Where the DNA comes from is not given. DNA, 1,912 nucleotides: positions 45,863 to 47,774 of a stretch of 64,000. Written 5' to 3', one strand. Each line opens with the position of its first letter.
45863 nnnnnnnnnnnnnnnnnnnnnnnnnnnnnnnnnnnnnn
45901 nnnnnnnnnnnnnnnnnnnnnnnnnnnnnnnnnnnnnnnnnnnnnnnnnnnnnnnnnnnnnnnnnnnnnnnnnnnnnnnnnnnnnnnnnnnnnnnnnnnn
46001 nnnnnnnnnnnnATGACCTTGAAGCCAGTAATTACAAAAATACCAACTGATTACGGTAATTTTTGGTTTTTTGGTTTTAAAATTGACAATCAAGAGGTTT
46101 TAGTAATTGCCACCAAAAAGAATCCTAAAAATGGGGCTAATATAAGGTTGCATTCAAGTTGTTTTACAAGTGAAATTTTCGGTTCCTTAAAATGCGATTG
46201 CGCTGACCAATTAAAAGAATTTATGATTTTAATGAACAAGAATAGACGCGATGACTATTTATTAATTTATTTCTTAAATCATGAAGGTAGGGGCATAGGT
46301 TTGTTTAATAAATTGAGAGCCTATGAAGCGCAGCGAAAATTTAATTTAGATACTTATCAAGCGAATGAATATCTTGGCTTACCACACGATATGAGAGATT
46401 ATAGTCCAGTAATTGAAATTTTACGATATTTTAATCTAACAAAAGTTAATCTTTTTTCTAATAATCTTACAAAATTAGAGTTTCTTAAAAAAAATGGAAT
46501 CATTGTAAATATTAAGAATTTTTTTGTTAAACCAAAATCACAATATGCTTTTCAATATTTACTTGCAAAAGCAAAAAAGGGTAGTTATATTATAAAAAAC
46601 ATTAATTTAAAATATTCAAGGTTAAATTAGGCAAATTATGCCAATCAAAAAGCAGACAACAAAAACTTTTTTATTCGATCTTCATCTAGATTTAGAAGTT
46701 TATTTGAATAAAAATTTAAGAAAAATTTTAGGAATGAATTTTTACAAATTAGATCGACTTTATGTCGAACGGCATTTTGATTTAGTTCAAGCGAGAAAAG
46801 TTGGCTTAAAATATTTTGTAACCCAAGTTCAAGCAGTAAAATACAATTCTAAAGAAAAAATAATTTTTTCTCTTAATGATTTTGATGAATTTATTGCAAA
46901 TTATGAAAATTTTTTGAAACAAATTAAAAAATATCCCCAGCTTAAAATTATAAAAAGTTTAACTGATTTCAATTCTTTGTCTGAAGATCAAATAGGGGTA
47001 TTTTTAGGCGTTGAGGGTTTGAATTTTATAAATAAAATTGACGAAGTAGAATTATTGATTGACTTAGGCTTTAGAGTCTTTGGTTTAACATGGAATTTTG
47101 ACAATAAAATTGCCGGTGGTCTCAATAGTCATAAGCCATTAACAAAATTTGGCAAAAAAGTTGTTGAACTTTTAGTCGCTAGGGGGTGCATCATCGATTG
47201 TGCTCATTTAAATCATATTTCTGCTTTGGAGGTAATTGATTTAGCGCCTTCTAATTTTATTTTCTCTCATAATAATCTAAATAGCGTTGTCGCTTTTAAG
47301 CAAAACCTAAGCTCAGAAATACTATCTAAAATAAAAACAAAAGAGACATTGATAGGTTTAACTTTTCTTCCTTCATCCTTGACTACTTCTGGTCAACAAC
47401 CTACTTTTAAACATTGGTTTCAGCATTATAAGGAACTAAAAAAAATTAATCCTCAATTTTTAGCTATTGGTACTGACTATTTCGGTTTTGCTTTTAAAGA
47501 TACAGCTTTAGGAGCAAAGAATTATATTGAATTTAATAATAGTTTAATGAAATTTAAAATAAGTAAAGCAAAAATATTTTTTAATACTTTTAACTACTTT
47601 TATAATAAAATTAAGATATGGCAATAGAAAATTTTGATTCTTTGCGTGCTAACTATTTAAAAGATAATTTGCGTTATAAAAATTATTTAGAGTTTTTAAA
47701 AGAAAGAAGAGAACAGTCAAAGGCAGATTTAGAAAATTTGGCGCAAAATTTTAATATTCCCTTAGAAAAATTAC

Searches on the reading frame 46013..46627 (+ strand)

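Call 52: search_protein_families(library=pfam, proteins=[window:46013-46627:+], max_evalue=0.00001)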
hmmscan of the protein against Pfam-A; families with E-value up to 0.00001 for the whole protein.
window:46013-46627:+ (205 aa): 1 family
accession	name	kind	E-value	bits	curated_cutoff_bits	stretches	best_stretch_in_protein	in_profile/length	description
PF00925.25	GTP_cyclohydro2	-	7.1e-37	127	23.3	1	8-165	6-160/165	GTP cyclohydrolase II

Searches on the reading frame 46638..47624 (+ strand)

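Call 52: search_protein_families(library=pfam, proteins=[window:46638-47624:+], max_evalue=0.00001)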
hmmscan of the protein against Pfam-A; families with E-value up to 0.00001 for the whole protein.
window:46638-47624:+ (329 aa): 1 family
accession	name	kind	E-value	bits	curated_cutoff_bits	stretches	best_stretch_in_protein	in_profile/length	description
PF01244.27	Peptidase_M19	-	1.3e-41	143.3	26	1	8-303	4-295/319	Membrane dipeptidase (Peptidase family M19)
